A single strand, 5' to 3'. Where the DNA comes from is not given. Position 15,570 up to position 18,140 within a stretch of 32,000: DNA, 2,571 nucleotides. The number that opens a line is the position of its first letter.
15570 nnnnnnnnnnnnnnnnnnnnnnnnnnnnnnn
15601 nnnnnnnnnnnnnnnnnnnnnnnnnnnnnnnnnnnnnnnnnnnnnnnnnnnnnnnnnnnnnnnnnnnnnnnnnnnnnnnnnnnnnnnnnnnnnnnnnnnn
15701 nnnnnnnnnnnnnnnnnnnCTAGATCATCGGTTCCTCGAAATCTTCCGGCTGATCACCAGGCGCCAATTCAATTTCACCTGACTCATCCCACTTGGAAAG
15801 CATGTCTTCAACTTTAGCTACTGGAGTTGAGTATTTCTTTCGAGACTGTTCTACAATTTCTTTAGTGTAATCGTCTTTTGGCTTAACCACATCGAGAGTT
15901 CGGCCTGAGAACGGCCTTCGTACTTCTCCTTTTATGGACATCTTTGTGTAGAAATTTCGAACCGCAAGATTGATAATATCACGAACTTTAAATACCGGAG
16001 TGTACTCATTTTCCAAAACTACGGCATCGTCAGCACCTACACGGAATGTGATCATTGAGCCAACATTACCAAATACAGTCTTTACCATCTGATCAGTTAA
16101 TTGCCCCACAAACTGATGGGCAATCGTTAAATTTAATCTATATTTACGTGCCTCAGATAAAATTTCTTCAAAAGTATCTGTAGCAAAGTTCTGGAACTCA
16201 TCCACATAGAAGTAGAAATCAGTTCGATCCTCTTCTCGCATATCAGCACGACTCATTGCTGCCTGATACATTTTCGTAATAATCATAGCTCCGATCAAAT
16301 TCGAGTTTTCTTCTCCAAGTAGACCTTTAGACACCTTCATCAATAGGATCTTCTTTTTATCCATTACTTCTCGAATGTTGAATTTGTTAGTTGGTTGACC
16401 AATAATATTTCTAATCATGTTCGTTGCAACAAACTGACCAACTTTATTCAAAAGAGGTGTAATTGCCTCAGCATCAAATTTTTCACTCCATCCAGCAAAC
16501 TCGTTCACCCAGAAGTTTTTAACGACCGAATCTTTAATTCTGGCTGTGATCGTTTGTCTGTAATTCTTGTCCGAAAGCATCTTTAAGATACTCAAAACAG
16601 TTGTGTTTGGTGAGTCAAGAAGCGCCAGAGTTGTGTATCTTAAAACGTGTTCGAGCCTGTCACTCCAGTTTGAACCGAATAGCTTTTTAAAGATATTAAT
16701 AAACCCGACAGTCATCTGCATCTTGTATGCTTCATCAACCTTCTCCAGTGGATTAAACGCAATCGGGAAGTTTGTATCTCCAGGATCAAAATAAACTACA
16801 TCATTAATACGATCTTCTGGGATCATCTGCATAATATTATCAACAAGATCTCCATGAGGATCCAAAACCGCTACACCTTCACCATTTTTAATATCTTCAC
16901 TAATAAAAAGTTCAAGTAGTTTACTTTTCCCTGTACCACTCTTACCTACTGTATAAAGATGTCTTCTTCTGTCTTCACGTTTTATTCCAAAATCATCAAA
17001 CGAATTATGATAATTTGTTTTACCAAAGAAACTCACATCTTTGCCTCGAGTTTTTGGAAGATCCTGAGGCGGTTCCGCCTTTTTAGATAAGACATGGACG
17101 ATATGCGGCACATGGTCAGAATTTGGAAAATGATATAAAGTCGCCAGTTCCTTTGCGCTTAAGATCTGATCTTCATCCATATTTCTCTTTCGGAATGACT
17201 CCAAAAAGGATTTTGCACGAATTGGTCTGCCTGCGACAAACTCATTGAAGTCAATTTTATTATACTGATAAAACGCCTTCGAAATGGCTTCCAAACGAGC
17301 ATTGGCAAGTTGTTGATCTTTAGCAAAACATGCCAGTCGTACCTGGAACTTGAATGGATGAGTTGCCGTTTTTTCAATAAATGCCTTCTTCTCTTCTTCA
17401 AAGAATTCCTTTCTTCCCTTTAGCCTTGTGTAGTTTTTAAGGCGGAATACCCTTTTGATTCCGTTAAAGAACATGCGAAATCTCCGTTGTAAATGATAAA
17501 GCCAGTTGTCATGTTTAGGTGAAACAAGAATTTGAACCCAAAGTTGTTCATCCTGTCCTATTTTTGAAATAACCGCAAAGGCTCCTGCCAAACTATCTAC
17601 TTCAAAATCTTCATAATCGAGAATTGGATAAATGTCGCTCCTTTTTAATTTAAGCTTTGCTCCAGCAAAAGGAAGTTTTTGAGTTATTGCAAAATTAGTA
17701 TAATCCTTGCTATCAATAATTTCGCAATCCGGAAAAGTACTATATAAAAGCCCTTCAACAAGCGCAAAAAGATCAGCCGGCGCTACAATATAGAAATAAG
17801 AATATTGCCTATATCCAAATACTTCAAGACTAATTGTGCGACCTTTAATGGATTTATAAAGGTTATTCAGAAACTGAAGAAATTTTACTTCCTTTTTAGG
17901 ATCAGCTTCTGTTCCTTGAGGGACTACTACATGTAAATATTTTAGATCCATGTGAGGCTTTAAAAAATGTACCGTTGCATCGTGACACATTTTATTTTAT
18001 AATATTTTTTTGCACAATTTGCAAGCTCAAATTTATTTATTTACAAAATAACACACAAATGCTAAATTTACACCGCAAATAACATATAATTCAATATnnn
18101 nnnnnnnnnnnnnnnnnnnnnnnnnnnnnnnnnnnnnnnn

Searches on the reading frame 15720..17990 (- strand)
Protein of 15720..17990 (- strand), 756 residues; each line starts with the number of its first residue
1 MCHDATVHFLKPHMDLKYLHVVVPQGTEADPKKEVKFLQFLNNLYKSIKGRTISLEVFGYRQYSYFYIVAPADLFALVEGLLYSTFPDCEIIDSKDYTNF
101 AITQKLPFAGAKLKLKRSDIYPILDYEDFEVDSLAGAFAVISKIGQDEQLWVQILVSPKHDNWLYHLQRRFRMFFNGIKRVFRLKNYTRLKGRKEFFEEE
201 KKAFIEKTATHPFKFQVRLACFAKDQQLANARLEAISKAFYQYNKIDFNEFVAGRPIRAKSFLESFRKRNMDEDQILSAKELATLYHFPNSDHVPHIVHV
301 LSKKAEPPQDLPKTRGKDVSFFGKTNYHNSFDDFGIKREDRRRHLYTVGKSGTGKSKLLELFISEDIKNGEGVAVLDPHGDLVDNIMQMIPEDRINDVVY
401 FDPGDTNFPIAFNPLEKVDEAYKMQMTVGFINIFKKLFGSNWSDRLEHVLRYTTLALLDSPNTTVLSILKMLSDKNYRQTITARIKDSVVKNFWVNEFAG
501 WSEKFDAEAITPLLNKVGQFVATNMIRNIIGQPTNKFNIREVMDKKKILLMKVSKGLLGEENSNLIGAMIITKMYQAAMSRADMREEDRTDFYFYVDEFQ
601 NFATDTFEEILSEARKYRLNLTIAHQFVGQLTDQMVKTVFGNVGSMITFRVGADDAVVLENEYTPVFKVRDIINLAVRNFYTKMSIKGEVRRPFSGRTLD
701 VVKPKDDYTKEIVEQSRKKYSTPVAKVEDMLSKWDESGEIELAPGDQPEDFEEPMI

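Call 42: search_protein_families(library=ncbifam, proteins=[window:15720-17990:-], max_evalue=0.00001)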
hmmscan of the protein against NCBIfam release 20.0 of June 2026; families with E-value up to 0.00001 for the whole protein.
window:15720-17990:- (756 aa): 4 families
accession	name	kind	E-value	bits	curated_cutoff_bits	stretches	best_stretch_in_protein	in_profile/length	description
NF045973.1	conju_CD1115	equivalog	8.6e-15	54.5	250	1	338-655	20-361/442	VirD4-like conjugal transfer protein, CD1115 family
TIGR03743.1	SXT_TraD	subfamily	2.3e-12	46.2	366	1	333-417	166-253/636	conjugative transfer system coupling protein TraD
TIGR03754.1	conj_TOL_TraD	equivalog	6.2e-08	31.6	647.55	1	333-389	171-226/643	type IV conjugative transfer system coupling protein TraD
NF053655.1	CedD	equivalog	5e-07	28.8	600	0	299-389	179-268/527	DNA-translocating ATPase CedD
